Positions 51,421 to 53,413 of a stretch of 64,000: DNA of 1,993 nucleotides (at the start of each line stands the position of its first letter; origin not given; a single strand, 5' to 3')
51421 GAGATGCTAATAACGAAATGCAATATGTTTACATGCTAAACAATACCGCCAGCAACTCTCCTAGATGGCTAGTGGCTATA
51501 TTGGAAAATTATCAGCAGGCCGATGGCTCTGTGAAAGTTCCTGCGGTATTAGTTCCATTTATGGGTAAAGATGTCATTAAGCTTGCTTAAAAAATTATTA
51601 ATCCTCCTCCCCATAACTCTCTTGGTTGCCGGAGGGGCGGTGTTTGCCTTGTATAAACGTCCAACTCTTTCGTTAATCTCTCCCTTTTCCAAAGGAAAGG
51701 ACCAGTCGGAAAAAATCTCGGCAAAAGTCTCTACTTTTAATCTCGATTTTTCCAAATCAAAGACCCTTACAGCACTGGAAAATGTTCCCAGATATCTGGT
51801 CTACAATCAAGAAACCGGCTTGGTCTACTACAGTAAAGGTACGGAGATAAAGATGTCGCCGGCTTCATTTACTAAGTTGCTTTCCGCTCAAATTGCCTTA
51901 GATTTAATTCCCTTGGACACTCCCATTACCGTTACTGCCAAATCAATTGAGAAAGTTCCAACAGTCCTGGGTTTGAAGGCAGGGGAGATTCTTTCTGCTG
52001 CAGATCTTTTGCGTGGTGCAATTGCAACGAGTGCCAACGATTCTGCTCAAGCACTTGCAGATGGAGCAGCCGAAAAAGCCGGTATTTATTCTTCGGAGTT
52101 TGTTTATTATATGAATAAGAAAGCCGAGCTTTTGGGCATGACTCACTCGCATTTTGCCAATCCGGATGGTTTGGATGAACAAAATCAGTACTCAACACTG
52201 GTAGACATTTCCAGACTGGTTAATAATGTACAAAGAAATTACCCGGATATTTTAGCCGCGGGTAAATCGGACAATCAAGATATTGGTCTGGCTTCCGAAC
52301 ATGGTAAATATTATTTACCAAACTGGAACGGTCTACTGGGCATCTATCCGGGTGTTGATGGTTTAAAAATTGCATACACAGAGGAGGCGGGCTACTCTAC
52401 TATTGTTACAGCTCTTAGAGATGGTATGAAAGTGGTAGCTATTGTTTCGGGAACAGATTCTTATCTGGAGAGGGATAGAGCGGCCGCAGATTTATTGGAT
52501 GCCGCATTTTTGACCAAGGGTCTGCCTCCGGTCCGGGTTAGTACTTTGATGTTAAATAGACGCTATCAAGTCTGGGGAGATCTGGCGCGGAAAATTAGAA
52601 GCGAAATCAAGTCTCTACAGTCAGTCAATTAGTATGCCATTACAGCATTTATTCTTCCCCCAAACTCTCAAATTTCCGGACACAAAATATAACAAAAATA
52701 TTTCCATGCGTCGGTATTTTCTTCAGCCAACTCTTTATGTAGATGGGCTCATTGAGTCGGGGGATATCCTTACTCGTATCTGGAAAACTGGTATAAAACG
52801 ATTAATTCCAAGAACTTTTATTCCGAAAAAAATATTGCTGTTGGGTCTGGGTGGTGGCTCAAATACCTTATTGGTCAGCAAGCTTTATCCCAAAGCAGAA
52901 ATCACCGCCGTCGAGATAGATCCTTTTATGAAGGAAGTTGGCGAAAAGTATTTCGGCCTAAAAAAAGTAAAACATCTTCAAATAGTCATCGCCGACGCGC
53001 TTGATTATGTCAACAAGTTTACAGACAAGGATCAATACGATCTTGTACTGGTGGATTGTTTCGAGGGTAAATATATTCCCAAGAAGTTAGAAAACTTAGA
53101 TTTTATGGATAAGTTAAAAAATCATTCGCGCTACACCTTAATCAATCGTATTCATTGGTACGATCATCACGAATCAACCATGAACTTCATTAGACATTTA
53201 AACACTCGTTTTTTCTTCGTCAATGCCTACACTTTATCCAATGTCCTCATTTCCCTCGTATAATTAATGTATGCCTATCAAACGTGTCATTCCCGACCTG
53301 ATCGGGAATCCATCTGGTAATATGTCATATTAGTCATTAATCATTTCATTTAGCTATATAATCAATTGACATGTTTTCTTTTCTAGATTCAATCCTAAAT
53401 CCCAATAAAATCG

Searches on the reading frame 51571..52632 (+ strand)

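Call 11: search_protein_families(library=pfam, proteins=[window:51571-52632:+], max_evalue=0.001)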
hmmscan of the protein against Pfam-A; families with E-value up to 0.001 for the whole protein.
window:51571-52632:+ (353 aa): 1 family
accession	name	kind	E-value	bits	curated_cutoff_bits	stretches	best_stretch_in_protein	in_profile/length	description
PF00768.25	Peptidase_S11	-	1.1e-35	123.7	27.6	1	75-295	15-237/239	D-alanyl-D-alanine carboxypeptidase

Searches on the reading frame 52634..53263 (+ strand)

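Call 11: search_protein_families(library=pfam, proteins=[window:52634-53263:+], max_evalue=0.001)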
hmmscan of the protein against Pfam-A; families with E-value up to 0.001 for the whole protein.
window:52634-53263:+ (209 aa): 2 families
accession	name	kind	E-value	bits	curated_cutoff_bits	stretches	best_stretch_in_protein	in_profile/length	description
PF01564.23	Spermine_synth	-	2.2e-07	31.1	22.9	1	64-164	19-121/186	Spermine/spermidine synthase domain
PF13649.12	Methyltransf_25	-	3.4e-05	24.9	27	1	67-143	1-74/97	Methyltransferase domain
